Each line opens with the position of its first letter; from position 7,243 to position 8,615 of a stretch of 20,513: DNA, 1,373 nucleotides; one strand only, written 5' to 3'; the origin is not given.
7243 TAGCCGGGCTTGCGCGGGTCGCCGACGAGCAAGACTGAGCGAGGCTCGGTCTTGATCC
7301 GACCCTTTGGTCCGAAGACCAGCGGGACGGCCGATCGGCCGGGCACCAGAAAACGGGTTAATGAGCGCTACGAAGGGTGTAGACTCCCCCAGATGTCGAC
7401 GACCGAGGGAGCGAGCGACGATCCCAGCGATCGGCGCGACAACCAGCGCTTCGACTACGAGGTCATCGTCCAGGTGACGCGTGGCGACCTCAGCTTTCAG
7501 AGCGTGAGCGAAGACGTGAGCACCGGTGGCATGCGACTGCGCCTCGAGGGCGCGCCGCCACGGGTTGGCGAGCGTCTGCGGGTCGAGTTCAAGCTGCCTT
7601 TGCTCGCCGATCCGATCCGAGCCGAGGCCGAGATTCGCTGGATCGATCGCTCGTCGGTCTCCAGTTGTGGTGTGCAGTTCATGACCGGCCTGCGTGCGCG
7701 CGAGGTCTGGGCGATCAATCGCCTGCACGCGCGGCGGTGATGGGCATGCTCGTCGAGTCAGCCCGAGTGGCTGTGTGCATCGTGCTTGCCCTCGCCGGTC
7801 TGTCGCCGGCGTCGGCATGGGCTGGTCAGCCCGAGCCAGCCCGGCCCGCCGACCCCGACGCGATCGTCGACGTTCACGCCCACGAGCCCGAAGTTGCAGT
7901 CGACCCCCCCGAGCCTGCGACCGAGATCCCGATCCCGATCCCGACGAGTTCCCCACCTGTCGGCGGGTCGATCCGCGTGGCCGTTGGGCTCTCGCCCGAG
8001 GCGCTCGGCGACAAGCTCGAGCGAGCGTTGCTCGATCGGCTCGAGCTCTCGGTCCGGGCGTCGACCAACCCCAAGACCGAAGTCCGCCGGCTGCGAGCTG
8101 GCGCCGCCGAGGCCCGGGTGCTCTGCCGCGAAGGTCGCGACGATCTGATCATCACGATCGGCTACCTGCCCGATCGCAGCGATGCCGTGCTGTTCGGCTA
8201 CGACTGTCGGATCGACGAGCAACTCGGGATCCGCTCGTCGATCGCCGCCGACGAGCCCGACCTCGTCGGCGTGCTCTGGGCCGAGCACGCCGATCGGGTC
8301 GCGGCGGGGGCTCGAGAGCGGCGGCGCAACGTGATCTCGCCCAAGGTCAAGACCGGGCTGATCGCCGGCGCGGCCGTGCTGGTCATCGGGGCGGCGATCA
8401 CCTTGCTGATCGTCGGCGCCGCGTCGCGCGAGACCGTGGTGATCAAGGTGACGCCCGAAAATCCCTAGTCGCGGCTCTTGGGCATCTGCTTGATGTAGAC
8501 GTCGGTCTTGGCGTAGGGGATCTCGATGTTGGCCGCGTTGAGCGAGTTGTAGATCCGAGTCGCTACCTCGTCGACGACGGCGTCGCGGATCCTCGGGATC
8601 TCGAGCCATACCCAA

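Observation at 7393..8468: Translationally coupled PilZ receptor plus unknown bitopic membrane protein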

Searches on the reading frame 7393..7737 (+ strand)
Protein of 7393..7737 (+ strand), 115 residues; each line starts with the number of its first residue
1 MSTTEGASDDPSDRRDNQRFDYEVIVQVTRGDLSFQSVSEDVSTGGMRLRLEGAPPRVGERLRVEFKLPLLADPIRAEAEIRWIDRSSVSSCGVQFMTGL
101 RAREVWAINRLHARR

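Call 3: search_protein_families(library=pfam, proteins=[window:7393-7737:+], max_evalue=0.1)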
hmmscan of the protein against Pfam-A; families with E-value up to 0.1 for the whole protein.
window:7393-7737:+ (115 aa): 1 family
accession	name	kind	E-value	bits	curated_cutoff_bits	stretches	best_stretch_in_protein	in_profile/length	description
PF07238.19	PilZ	-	1.8e-16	60.8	22.5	1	13-104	1-92/102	PilZ domain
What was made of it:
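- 7393..7740 (+): Stand-alone PilZ domain protein of 115 aa, a predicted cytoplasmic c-di-GMP receptor. Pfam PF07238 at E 1.8e-16 (call 3).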

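Call 18: search_protein_families(library=ncbifam, proteins=[window:7393-7737:+], max_evalue=0.1)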
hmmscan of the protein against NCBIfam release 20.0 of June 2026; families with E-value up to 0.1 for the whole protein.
window:7393-7737:+ (115 aa): 2 families
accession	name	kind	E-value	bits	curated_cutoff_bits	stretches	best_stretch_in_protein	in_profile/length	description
TIGR02266.1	gmx_TIGR02266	paralog_domain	6.6e-09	35.8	68.7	1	19-97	1-81/96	TIGR02266 family protein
TIGR03030.1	CelA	equivalog_domain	0.023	12.7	699.1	1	7-55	562-612/714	UDP-forming cellulose synthase catalytic subunit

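Call 23: find_homologous_proteins(query=window:7393-7737:+, max_evalue=1e-8)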
Query window:7393-7737:+ (115 aa): 29 proteins with E <= 1e-8 among 48 candidates.
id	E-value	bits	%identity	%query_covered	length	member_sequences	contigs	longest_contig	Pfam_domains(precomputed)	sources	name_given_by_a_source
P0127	8.6e-69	247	100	100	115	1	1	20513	PF07238.20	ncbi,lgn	-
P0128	3.5e-61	222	90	100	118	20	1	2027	PF07238.20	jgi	jgi:c-di-GMP-binding flagellar brake protein YcgR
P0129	1.2e-58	214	88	100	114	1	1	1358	PF07238.20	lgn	-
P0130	5.1e-47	176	71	100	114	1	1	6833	PF07238.20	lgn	-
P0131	1.5e-46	175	70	100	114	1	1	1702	PF07238.20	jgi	jgi:c-di-GMP-binding flagellar brake protein YcgR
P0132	2.3e-43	165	68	100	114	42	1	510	PF07238.20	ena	-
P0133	7.9e-42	160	64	100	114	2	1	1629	PF07238.20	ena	-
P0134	1.6e-41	159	65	100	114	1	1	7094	PF07238.20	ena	-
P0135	4.3e-41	157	63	100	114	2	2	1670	PF07238.20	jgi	jgi:hypothetical protein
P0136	9.8e-41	156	64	100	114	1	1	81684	PF07238.20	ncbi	ncbi:MAG: PilZ domain-containing protein [Enhygromyxa sp.]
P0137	1.2e-40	156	65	100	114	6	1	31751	PF07238.20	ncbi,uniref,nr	ncbi:hypothetical protein DB30_00593 [Enhygromyxa salina]|uniref:PilZ domain-containing protein n=1 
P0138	2.1e-40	155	63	100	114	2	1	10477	PF07238.20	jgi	jgi:c-di-GMP-binding flagellar brake protein YcgR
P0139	2.4e-40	155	64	100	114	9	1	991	PF07238.20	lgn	-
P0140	4.1e-40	154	66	100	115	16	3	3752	PF07238.20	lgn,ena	-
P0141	4.2e-40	154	63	100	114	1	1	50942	PF07238.20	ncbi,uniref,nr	ncbi:PilZ domain protein [Enhygromyxa salina]|uniref:PilZ domain protein n=1 Tax=Enhygromyxa salina 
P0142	6.8e-40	154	66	100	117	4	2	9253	PF07238.20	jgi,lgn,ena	-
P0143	1.7e-39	152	64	95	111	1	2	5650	PF07238.20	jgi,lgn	-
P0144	3.4e-39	151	63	100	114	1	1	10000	PF07238.20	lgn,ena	-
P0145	3.6e-39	151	62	100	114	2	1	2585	PF07238.20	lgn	-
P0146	8.1e-39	150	62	100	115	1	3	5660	PF07238.20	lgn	-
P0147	1.9e-37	146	61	94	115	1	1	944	PF07238.20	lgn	-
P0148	2.5e-37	145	62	100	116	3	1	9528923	PF07238.20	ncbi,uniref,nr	ncbi:PilZ domain-containing protein [Pseudenhygromyxa sp. WMMC2535]|uniref:PilZ domain-containing pr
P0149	9.2e-37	143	63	100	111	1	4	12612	PF07238.20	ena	-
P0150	1.4e-34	136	59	100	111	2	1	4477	PF07238.20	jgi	jgi:hypothetical protein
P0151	1.4e-31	127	57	91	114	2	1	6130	PF07238.20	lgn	-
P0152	6.3e-30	121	62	90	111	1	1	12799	PF07238.20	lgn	-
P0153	1.4e-28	117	59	86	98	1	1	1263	PF07238.20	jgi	jgi:hypothetical protein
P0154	1.1e-22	98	65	65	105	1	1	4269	PF07238.20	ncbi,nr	ncbi:MAG: PilZ domain-containing protein [Rhodospirillales bacterium]|nr:PilZ domain-containing prot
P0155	8.0e-20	89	44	86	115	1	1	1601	PF07238.20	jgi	jgi:c-di-GMP-binding flagellar brake protein YcgR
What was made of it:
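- On YcgR-type flagellar brake (the name JGI gives to close homologues): The 'YcgR' labels on P0128, P0131 and P0138 (call 23) are over-annotations.
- The closest PilZ relatives found by sequence, 23 of 29 hits at 111-118 aa, include those beside the 242-aa gene in Enhygromyxa and Pseudenhygromyxa (call 23).
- Tried and rejected: A PilZ homologue search found no Nannocystis orthologue (call 23).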

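Call 63: search_solved_structures(query=window:7393-7737:+, max_evalue=1)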
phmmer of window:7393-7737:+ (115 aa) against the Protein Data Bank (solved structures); distinct sequences matched with E-value up to 1: 3.
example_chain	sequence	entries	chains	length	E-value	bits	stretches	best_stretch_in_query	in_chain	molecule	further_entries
4rt1_A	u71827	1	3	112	0.12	15.9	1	41-110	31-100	Alginate biosynthesis protein Alg44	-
4xrn_A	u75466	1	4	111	0.21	15.1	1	41-110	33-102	Alginate biosynthesis protein Alg44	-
4rt0_A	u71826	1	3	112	0.23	15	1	41-110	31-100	Alginate biosynthesis protein Alg44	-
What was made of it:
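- Closest known: Stand-alone single-domain PilZ adaptors. Different: No sequence relative closer than Alg44 PilZ among solved structures, at E 0.12 (call 63).
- Closest known: Alg44 / BcsA-type PilZ-controlled envelope machines. Same: Alg44 PilZ is the nearest solved sequence, though only weakly (call 63).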

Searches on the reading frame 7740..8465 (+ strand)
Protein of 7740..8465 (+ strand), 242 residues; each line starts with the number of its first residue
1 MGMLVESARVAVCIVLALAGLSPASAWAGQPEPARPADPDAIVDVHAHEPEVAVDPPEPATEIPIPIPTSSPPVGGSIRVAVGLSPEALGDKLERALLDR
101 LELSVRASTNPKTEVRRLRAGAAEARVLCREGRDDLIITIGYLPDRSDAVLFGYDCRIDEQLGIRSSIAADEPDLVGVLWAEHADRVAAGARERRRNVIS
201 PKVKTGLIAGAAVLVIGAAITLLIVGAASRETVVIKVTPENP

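Call 3: search_protein_families(library=pfam, proteins=[window:7740-8465:+], max_evalue=0.1)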
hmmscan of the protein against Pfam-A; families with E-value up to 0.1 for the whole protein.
window:7740-8465:+ (242 aa): 0 families

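Call 5: find_homologous_proteins(query=window:7740-8465:+)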
Query window:7740-8465:+ (242 aa): 78 proteins with E <= 0.001 among 8000 candidates.
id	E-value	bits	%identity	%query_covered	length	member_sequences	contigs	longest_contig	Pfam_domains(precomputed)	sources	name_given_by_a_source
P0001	5.4e-147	506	100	100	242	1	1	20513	-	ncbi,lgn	-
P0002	3.9e-105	369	76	99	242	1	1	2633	-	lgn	-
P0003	7.0e-102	358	76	99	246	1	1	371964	-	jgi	jgi:hypothetical protein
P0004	2.4e-99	350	75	95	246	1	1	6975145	-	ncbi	ncbi:hypothetical protein ACNOYE_24055 [Nannocystaceae bacterium ST9]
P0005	6.8e-97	342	73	95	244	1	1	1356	-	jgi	jgi:hypothetical protein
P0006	3.5e-96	340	75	94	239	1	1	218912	-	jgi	jgi:hypothetical protein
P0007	2.8e-95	337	72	95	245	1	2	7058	-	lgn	-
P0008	3.5e-84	300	67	93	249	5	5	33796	-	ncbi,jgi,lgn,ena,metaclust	metaclust:\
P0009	1.6e-83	298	65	96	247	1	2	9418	-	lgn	-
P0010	1.6e-82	295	65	96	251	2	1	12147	-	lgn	-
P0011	4.2e-82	293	67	92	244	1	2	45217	-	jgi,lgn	jgi:hypothetical protein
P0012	4.4e-79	284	61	99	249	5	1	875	-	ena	-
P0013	3.8e-75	271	66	90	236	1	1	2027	-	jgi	jgi:hypothetical protein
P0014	3.4e-72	261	60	97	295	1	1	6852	-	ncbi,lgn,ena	-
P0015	2.2e-64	236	66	67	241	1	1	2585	-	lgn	-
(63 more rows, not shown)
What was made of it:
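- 7740..8468 (+): 242-aa bitopic protein of an uncharacterised family found here only in Nannocystaceae and unclassified myxobacterial MAGs. Parts: signal peptide aa 1-28 (7740-7823); acidic Pro-rich linker aa 29-76 (7824-7967); alpha/beta domain aa 77-190 (7968-8309) with invariant C129 and C156, VRRLR and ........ motifs; basic stretch aa 191-204 (8310-8351); TM helix aa 205-228 (8352-8423); conserved tail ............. (8424-8465). 78 homologues (call 5).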

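Call 8: find_related_loci(query=A1, collection=genome_contigs, flank=8000)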
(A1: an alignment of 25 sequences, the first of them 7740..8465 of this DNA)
Query A1 (242 aa) in genome_contigs; peptide patterns used: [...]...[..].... (x = any residue, [..] = any of these).
92 stretches matched a pattern; 26 encode a relative of the query (tblastn E <= 1e-3); 26 distinct loci.
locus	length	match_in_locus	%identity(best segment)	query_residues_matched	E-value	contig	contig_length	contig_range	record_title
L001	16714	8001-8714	75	14-242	4e-107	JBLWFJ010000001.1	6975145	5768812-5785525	Nannocystaceae bacterium ST9 contig_1_pilon, whole genome shotgun sequence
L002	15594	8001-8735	67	18-242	1e-89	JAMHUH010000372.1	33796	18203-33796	MAG: Nannocystaceae bacterium isolate ST_AS_metabat.41 k201_1724224, whole genome shotgun sequence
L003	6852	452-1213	60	6-239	2e-80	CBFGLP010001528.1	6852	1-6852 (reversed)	MAG TPA_asm: uncultured Myxococcales bacterium isolate SRR25737861_metabat2_1 genome assembly, contig: ERZ27251247.80123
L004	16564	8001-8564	61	41-239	2e-62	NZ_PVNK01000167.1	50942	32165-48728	Enhygromyxa salina strain SWB005 ENSA5_contig000167, whole genome shotgun sequence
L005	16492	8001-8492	65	78-241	3e-57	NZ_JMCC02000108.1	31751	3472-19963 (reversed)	Enhygromyxa salina strain DSM 15201 ES-Contig_108, whole genome shotgun sequence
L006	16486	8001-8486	64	78-239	2e-55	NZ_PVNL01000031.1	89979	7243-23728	Enhygromyxa salina strain SWB007 ENSA7_contig000031, whole genome shotgun sequence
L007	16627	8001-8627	50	34-239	2e-50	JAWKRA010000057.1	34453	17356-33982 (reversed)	MAG: Nannocystaceae bacterium isolate ABC2.134 ABC2.134.fa-57, whole genome shotgun sequence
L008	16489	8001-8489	54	77-239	5e-50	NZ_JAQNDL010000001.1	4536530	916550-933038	Nannocystis bainbridge strain BB15-2 000000Farrow, whole genome shotgun sequence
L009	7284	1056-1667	49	36-239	3e-49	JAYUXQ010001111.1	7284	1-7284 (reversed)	MAG: Nannocystis sp. isolate GL133_UP_concoct_53 GL133_UP_concoct_53_1110, whole genome shotgun sequence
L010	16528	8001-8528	54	65-239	7e-49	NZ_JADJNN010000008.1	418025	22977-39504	MAG: Nannocystis sp. isolate EsbW_18-Q3-R4-48_MAXAC.145 tig00004505-10-4175460, whole genome shotgun sequence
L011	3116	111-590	53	80-239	1e-46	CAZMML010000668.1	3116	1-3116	MAG TPA_asm: uncultured Nannocystis sp. isolate binchicken_co118_275 genome assembly, contig: NODE_51449_length_3116_cov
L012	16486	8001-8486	63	78-239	2e-46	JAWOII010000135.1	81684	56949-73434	MAG: Enhygromyxa sp. isolate CWP5-2.bin.157 k191_2277940, whole genome shotgun sequence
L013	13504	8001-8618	48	14-208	1e-45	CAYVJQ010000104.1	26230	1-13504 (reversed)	MAG TPA_asm: uncultured Nannocystaceae bacterium isolate binchicken_co67_24 genome assembly, contig: NODE_1806_length_26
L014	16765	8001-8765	45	2-239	2e-45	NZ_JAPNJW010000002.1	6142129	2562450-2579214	Nannocystis sp. RBIL2 ctg.s1.000001F, whole genome shotgun sequence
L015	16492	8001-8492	53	76-239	1e-44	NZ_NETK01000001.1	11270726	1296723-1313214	Nannocystis exedens strain DSM 71 utg0, whole genome shotgun sequence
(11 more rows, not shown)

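Call 12: search_protein_representatives(protein=window:7740-8465:+)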
Query: 242 residues. Proteins with E-value up to 0.001 (for the whole library): 56; up to 1e-10: 48; up to 1e-30: 32. The best 56 are listed.
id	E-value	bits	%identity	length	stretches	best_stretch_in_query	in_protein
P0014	1.1e-72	261.0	67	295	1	7-239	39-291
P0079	5.3e-53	196.6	51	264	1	32-240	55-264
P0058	1.6e-52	195.0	56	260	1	47-239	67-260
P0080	1.1e-49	185.7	50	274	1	29-239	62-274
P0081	1.2e-48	182.3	50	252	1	28-239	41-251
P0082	1.4e-47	178.8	55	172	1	76-239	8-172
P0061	1.3e-46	175.7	50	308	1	30-240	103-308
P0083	1.1e-44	169.3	49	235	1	47-239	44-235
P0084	1.4e-44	169.0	49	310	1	52-239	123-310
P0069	1.4e-43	165.8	42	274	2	27-239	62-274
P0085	2.8e-42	161.5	47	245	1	41-239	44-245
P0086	6.6e-42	160.3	46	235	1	15-239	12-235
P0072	7.3e-42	160.1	44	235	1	11-239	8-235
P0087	4.1e-41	157.7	44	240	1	16-239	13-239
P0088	1.4e-40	156.0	47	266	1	65-239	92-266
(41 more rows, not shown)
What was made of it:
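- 7740..8468 (+): 56 representatives among 1.84 billion (call 12).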

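Call 14: predict_structure(alignment_id=A1)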
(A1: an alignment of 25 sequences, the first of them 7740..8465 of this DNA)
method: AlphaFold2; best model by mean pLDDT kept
length: 242 residues; sequences in the alignment: 25
mean_pLDDT: 82.8   pTM: 0.59
mean pLDDT of the five models: 82.8, 80.8, 79.6, 79.4, 78.9
residues with pLDDT >= 90: 134; 70-90: 42; 50-70: 56; < 50: 10
segments of 3 or more residues with pLDDT < 50: 28-30, 68-72
pLDDT, mean of each block of 10 residues (from residue 1): 66 80 54 59 58 57 60 74 96 98 96 96 93 96 97 97 97 97 96 81 88 94 86 76 61
secondary structure, 60 per line:
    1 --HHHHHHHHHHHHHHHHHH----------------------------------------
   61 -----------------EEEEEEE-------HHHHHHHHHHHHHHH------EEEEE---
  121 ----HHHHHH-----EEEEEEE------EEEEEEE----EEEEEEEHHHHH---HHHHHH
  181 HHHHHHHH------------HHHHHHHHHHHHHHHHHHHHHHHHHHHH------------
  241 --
elements in order: H3-20 E78-84 H92-106 E113-117 H125-130 E136-142 E149-155 E160-166 H167-171 H175-188 H201-228
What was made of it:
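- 7740..8468 (+): AF2 pLDDT about 96 for aa 80-190 (call 14).
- Checked: compact domain, aa 77-190, pLDDT about 96 (call 14); this is about 115 aa, not 150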

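Call 18: search_protein_families(library=ncbifam, proteins=[window:7740-8465:+], max_evalue=0.1)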
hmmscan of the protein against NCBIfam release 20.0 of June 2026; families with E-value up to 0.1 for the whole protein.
window:7740-8465:+ (242 aa): 0 families

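Call 28: search_solved_structures(query=A1, max_evalue=10)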
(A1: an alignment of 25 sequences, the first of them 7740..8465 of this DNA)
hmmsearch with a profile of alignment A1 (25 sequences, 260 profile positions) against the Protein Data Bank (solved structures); distinct sequences matched with E-value up to 10: 2.
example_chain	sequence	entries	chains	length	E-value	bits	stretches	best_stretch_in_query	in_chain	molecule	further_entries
36ln_A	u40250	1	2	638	0.59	13.1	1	47-116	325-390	1-phosphatidylinositol 4,5-bisphosphate phosphodiesterase zeta-1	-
9bcz_A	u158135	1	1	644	0.6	13.1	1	47-116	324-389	1-phosphatidylinositol 4,5-bisphosphate phosphodiesterase zeta-1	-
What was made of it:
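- On TolB N-terminal / PelC-like periplasmic domain: No PDB sequence hit with the family profile (call 28).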

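Call 38: fold_search(model_id=the predicted structure, library=pdb)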
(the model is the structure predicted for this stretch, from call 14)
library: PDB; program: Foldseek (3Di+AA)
matches with E <= 10: 1179; with E <= 0.001: 0
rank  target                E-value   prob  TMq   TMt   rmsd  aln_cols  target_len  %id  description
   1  7mx5_B                3.2e-03  1.00  0.30  0.19   5.0       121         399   11  Crystal structure of TolB from Acinetobacter baumannii (released 2021-05-26)
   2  5t11_I                3.7e-03  0.97  0.23  0.38   6.9       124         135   12  PelC L103M dodecamer from Paraburkholderia phytofirmans, space group C2 (released 2017-03-15)
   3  1kmm_D                4.5e-03  1.00  0.30  0.21   3.9       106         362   14  HISTIDYL-TRNA SYNTHETASE COMPLEXED WITH HISTIDYL-ADENYLATE (released 1997-12-17)
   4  5t10_B                4.5e-03  0.96  0.25  0.39   8.9       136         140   12  PelC dodecamer from Paraburkholderia phytofirmans, space group P6 (released 2017-03-15)
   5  1kmm_B                4.8e-03  1.00  0.30  0.21   3.9       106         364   14  HISTIDYL-TRNA SYNTHETASE COMPLEXED WITH HISTIDYL-ADENYLATE (released 1997-12-17)
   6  7f9b_B                4.8e-03  0.99  0.30  0.17   4.8       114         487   14  Homo sapiens Prolyl-tRNA Synthetase (HsPRS) in Complex with L-proline and compound L95 (released 2022-10-05)
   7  5t11_G                4.8e-03  0.94  0.23  0.38   8.4       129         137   12  PelC L103M dodecamer from Paraburkholderia phytofirmans, space group C2 (released 2017-03-15)
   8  7mx5_A                5.1e-03  0.99  0.28  0.19   5.6       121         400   11  Crystal structure of TolB from Acinetobacter baumannii (released 2021-05-26)
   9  1kmm_A                5.4e-03  1.00  0.30  0.20   4.1       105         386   15  HISTIDYL-TRNA SYNTHETASE COMPLEXED WITH HISTIDYL-ADENYLATE (released 1997-12-17)
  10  1kmm_C                5.4e-03  1.00  0.30  0.20   3.8       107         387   13  HISTIDYL-TRNA SYNTHETASE COMPLEXED WITH HISTIDYL-ADENYLATE (released 1997-12-17)
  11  1kmn_A                6.2e-03  1.00  0.31  0.21   3.8       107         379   13  HISTIDYL-TRNA SYNTHETASE COMPLEXED WITH HISTIDINOL AND ATP (released 1997-12-17)
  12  2el9_B                7.0e-03  1.00  0.31  0.21   3.9       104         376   14  Crystal structure of E.coli Histidyl-tRNA synthetase complexed with a histidyl-adenylate analogue (released 2008-03-18)
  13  2el9_D                8.0e-03  1.00  0.31  0.21   3.7       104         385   14  Crystal structure of E.coli Histidyl-tRNA synthetase complexed with a histidyl-adenylate analogue (released 2008-03-18)
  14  7qc1_A                8.5e-03  0.99  0.30  0.16   4.9       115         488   10  Crystal Structure of Prolyl-tRNA synthetase (ProRS, Proline-tRNA ligase) from Plasmodium falciparum in complex with MA (released 2021-12-08)
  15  5t11_B                1.0e-02  0.91  0.24  0.38   8.5       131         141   13  PelC L103M dodecamer from Paraburkholderia phytofirmans, space group C2 (released 2017-03-15)
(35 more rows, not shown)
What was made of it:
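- High-confidence alpha/beta domain whose best Foldseek hits are the periplasmic TolB N-terminal domain and PelC (calls 14, 38).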

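Call 66: search_protein_families(library=pfam, alignment_id=A1, max_evalue=5)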
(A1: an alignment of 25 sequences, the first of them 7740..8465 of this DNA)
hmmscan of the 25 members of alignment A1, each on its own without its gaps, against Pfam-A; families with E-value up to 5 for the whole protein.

A. member 1, window:7740-8465:+ (242 aa): 0 families

B. families by the number of members that match (of 25 scanned): 10 families
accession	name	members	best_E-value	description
PF11239.13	DUF3040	12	0.0031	Protein of unknown function (DUF3040)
PF10784.15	Plasmid_stab_B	3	0.0095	Plasmid stability protein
PF23494.1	bPH_10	2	0.14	YqeB-like bacterial PH domain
PF05539.16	Pneumo_att_G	1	0.096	Pneumovirinae attachment membrane glycoprotein G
PF04887.17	Pox_M2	1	0.18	Poxvirus M2 protein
PF19601.4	DUF6106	1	0.31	Family of unknown function (DUF6106)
PF15358.11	TSKS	1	0.69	Testis-specific serine kinase substrate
PF11021.13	DUF2613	1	1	Protein of unknown function (DUF2613)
PF05104.17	Rib_recp_KP_reg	1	3.7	Ribosome receptor lysine/proline rich region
PF17570.7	T7-like_gp67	1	4.1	Bacteriophage T7-like, protein 6.7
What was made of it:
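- On TolB N-terminal / PelC-like periplasmic domain: No TolB or PelC hit; none of the weak Pfam matches (E up to 5) is to a periplasmic-domain family (calls 3, 66).
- Closest known: TolB N-terminal domain and PelC lipoprotein fold. Different: There is no Pfam or PDB sequence match (calls 3, 28, 66).
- Tried and rejected: I attribute these to the basic stretch and TM region, but did not check which residues matched, and I do not take them as homology (call 66).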
